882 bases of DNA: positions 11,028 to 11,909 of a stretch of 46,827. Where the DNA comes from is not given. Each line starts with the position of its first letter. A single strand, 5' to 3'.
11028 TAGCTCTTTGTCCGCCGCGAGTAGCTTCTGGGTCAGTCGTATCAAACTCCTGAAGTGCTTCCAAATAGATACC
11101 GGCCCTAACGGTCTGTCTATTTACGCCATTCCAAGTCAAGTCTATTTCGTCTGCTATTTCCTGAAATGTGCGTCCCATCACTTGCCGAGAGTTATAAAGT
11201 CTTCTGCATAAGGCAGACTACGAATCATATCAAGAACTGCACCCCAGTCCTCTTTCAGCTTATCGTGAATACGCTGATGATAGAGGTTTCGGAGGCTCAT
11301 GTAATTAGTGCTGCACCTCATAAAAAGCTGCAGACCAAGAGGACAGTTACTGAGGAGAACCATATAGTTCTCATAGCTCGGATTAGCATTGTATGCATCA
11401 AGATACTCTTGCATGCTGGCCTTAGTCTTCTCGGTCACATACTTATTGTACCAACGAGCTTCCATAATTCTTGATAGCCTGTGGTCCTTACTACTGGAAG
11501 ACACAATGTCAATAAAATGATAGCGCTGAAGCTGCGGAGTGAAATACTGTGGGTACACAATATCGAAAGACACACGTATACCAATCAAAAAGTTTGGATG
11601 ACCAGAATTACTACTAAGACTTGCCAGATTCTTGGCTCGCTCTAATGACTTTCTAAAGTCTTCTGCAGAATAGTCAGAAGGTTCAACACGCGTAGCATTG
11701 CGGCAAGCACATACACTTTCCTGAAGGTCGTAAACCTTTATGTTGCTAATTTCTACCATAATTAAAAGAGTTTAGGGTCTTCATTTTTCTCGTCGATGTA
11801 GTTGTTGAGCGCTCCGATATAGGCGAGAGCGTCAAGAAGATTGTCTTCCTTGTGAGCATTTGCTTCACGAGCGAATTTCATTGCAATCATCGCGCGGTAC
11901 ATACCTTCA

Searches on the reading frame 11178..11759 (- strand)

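Call 70: search_protein_families(library=phrogs, proteins=[window:11178-11759:-], max_evalue=0.001)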
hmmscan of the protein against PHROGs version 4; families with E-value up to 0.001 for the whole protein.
window:11178-11759:- (193 aa): 1 family
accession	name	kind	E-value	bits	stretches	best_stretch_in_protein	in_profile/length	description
phrog_6721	-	unknown function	4.4e-30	105.9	1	1-188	7-214/218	-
